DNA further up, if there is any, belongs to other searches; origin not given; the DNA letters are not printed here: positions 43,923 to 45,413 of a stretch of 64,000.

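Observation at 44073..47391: Sigma-factor-less partner-switching operon ending in a STAS domain fused to an APH-type kinase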

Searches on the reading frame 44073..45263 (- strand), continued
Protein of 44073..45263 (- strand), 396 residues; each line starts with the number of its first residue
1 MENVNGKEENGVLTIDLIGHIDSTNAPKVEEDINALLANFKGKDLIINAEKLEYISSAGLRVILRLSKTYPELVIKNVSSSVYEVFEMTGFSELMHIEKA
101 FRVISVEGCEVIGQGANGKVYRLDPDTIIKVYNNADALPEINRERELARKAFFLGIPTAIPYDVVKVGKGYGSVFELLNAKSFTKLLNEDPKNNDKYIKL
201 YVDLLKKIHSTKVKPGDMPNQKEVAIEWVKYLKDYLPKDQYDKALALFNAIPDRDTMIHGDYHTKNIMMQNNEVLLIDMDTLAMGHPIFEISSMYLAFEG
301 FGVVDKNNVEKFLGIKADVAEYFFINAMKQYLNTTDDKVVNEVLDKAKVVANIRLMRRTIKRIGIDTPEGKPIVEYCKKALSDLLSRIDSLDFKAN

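Call 31: search_protein_families(library=pfam, proteins=[L019:15746-16192:-, L034:5319-5849:+, L040:1951-2502:+, L023:9429-10001:+, L013:9411-9986:+, L085:10277-11905:+, L058:3924-5567:+, L032:4541-6289:+, L005:9202-9906:+, L023:7331-9427:+], max_evalue=0.001)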
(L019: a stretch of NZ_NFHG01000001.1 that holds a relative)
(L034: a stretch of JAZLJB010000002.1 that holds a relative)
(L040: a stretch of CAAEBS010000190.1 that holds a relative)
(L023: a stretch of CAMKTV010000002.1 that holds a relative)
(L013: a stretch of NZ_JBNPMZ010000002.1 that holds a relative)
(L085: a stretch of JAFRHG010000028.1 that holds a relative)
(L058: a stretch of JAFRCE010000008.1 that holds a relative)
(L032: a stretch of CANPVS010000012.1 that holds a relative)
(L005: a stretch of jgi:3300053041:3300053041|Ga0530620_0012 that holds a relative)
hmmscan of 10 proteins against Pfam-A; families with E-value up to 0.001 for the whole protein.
L019:15746-16192:- (148 aa): 2 families
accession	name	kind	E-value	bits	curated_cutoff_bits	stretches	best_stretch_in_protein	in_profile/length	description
PF08281.18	Sigma70_r4_2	-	1.2e-11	44.5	25.7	1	83-135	2-54/54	Sigma-70, region 4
PF04545.22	Sigma70_r4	-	5.1e-09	36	24.1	1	88-136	1-49/50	Sigma-70, region 4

L034:5319-5849:+ (176 aa): 5 families
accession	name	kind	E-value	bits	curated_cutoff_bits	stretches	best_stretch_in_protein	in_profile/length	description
PF04542.20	Sigma70_r2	-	6.1e-18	64.8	24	1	22-87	3-69/71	Sigma-70 region 2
PF04545.22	Sigma70_r4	-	5.3e-16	58.3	24.1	1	118-167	1-50/50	Sigma-70, region 4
PF08281.18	Sigma70_r4_2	-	5.4e-10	39.2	25.7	1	113-156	2-45/54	Sigma-70, region 4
PF07638.17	Sigma70_ECF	-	0.00015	22.2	21.1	1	103-154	117-168/185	ECF sigma factor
PF13413.12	HTH_25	-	0.00053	20.2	24.6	0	133-175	6-48/62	Helix-turn-helix domain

L040:1951-2502:+ (183 aa): 4 families
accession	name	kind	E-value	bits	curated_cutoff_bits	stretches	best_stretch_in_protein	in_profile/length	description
PF04542.20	Sigma70_r2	-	3.3e-09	36.8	24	1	23-87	3-70/71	Sigma-70 region 2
PF08281.18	Sigma70_r4_2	-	2.2e-07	30.9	25.7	1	123-170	4-51/54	Sigma-70, region 4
PF07638.17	Sigma70_ECF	-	4.1e-07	30.5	21.1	1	63-168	72-174/185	ECF sigma factor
PF04545.22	Sigma70_r4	-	0.00017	21.5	24.1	1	128-168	3-43/50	Sigma-70, region 4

L023:9429-10001:+ (190 aa): 2 families
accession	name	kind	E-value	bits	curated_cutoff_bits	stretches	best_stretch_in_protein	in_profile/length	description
PF13328.12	HD_4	-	1.8e-23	83.5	27.2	1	9-143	1-138/156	HD domain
PF01966.28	HD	-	2.8e-09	37.7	22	1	30-129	2-116/116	HD domain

L013:9411-9986:+ (191 aa): 2 families
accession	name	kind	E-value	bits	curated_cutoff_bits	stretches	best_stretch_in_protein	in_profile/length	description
PF13328.12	HD_4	-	4.3e-21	75.7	27.2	1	10-133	1-127/156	HD domain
PF01966.28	HD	-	3.2e-05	24.6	22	1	31-130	2-116/116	HD domain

L085:10277-11905:+ (542 aa): 4 families
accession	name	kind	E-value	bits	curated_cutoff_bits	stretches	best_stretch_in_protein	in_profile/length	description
PF13581.12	HATPase_c_2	-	1e-24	87.4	27.4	1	414-540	2-127/127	Histidine kinase-like ATPase domain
PF01636.29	APH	-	1.3e-17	64.9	23.2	1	110-321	3-237/239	Phosphotransferase enzyme family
PF01740.26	STAS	-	2.5e-11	43.7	22.6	1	9-98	7-100/106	STAS domain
PF13466.11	STAS_2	-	1.3e-10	41.7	29.2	1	15-91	1-79/80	STAS domain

L058:3924-5567:+ (547 aa): 1 family
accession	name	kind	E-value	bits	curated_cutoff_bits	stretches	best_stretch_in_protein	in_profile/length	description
PF00375.23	SDF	-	2.3e-29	103.1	27.9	1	140-514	3-373/387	Sodium:dicarboxylate symporter family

L032:4541-6289:+ (582 aa): 2 families
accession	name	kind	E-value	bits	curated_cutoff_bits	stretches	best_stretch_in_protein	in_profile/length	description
PF01554.23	MatE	-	6.3e-21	75.2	24.9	2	41-179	14-151/161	MatE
PF13581.12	HATPase_c_2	-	5.2e-06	26.9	27.4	1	467-578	4-123/127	Histidine kinase-like ATPase domain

L005:9202-9906:+ (234 aa): 0 families

L023:7331-9427:+ (698 aa): 3 families
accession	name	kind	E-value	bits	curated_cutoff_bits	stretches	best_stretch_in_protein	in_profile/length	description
PF07228.17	SpoIIE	-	5.6e-48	163.9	25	1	368-560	1-191/192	Stage II sporulation protein E (SpoIIE)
PF13581.12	HATPase_c_2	-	3.2e-20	72.9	27.4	1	571-696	2-127/127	Histidine kinase-like ATPase domain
PF02518.31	HATPase_c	-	7e-05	23.7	26.4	1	598-679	3-85/111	Histidine kinase-, DNA gyrase B-, and HSP90-like ATPase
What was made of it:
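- Tried and rejected: The only notable cluster was SDF transporters with an N-terminal extension (call 31).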

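Call 49: search_solved_structures(query=L023:9429-10001:+, max_evalue=0.01)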
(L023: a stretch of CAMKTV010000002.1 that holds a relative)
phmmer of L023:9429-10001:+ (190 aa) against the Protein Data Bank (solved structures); distinct sequences matched with E-value up to 0.01: 22.
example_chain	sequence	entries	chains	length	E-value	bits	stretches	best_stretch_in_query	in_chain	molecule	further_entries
7qoe_A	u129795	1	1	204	8.4e-22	81.2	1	6-165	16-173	HDc domain-containing protein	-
6s2t_A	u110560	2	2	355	4.6e-21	78.8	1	7-145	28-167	(P)ppGpp synthetase I, SpoT/RelA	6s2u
7ohg_A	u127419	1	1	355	4.6e-21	78.8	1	7-145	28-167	Guanosine-3',5'-bis(Diphosphate) 3'-pyrophosphohydrolase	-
6s2v_A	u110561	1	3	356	4.6e-21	78.8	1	7-145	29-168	(P)ppGpp synthetase I, SpoT/RelA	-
4yf1_A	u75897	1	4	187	8.2e-21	78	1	4-163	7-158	Lmo0812 protein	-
7qoc_A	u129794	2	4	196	1.6e-19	73.7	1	8-164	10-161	Guanosine polyphosphate pyrophosphohydrolases/synthetases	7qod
1vj7_A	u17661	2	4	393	1.9e-17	67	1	7-145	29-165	Bifunctional RELA/SPOT | Bifunctional (p)ppGpp synthase/hydrolase RelA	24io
3nr1_A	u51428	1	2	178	1.5e-16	64.1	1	8-135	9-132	HD domain-containing protein 3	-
6yxa_A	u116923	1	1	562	2.8e-16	63.2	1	6-144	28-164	GTP pyrophosphokinase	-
8acu_A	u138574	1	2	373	3.2e-16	63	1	6-144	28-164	GTP pyrophosphokinase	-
7qps_A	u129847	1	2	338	9.4e-16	61.5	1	9-143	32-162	ACT domain protein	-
5vxa_A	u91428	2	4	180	1.4e-15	60.9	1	8-135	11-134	Guanosine-3',5'-bis(diphosphate) 3'-pyrophosphohydrolase MESH1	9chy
7qpr_A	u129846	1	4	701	3.9e-15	59.4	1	9-143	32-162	ACT domain protein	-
3nqw_A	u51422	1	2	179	3.9e-14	56.2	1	6-132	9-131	CG11900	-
7oiw_A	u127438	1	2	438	6.3e-14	55.5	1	11-144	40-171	GTP pyrophosphokinase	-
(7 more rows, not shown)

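Call 68: search_protein_families(library=padloc, proteins=[window:44073-45263:-, L023:9429-10001:+], max_evalue=0.001)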
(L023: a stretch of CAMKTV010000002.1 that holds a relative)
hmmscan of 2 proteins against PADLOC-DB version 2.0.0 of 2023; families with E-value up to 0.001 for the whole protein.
window:44073-45263:- (396 aa): 0 families

L023:9429-10001:+ (190 aa): 0 families

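Call 69: search_protein_families(library=ncbifam, proteins=[L023:9429-10001:+, L001:9488-10288:+, L001:10281-11126:+, L001:11123-12856:+], max_evalue=0.001)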
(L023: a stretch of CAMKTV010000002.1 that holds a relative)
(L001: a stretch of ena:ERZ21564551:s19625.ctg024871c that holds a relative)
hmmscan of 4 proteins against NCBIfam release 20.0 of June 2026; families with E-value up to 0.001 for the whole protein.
L023:9429-10001:+ (190 aa): 2 families
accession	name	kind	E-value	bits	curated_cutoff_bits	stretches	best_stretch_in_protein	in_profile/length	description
TIGR00691.1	spoT_relA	subfamily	3.4e-26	91.8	499.2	1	9-142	1-132/687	RelA/SpoT family protein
NF008303.0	PRK11092.1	equivalog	2.1e-18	65.9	947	1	8-142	25-157/702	bifunctional GTP diphosphokinase/guanosine-3',5'-bis pyrophosphate 3'-pyrophosphohydrolase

L001:9488-10288:+ (266 aa): 5 families
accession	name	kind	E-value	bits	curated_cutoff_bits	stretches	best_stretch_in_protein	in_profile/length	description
TIGR00460.1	fmt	equivalog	9.4e-14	51.2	201.5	1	91-185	99-195/315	methionyl-tRNA formyltransferase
NF005414.0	PRK06988.1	equivalog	1.8e-11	43.6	316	1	16-163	17-171/311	formyltransferase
NF005998.1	PRK08125.1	equivalog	8.7e-11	40.9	777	1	12-178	11-184/649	bifunctional UDP-4-amino-4-deoxy-L-arabinose formyltransferase/UDP-glucuronic acid oxidase ArnA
TIGR00639.1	PurN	equivalog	1.6e-06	27.8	150.1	1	94-158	104-168/192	phosphoribosylglycinamide formyltransferase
NF005755.0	PRK07579.1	equivalog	0.00026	20.9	238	1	94-168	88-161/245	dTDP-4-amino-4,6-dideoxyglucose formyltransferase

L001:10281-11126:+ (281 aa): 0 families

L001:11123-12856:+ (577 aa): 9 families
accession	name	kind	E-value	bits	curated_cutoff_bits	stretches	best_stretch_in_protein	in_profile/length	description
TIGR00797.1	matE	subfamily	1.5e-39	136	147.4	1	19-411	3-391/396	MATE family efflux transporter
NF007130.1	PRK09575.1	equivalog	1.6e-32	113.3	445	1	9-421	6-417/435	MATE family efflux transporter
NF000217.1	MATE_multi_FepA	equivalog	3.4e-25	89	900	1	9-423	15-427/443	multidrug efflux MATE transporter FepA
NF000131.1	MATE_multi_MepA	equivalog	2.5e-12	46.7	850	1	35-423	42-426/451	multidrug efflux MATE transporter MepA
NF041801.1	MATE_SolL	equivalog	1.3e-09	37.4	780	1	13-423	24-438/458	solanimycin export family MATE transporter SolL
NF052396.1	MATE_WgkD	equivalog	7.4e-07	28.5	510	1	70-389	63-377/428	tryglysin-associated MATE efflux transporter WgkD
NF007562.1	PRK10189.1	equivalog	1.4e-06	27.4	465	1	27-162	45-178/470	EmmdR/YeeO family multidrug/toxin efflux MATE transporter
NF007690.0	PRK10367.1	equivalog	1.1e-05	24.6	409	1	10-204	10-201/441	MATE family efflux transporter DinF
NF041358.1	GntT_guanitoxin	equivalog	1.6e-05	24.1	525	1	13-340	17-343/438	guanitoxin biosynthesis MATE family efflux transporter GntT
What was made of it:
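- Nature of the partner enzymes: the HD_4 neighbour is a RelA/SpoT-hydrolase-type enzyme, with PDB matches at about E 1e-21 to 1e-16 to Rel/SpoT hydrolase domains, Lmo0812 and Mesh1 (call 49) and to NCBIfam TIGR00691 (call 69). All matches of the partner enzymes to named NCBIfam families are below the curated cut-offs (call 69).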
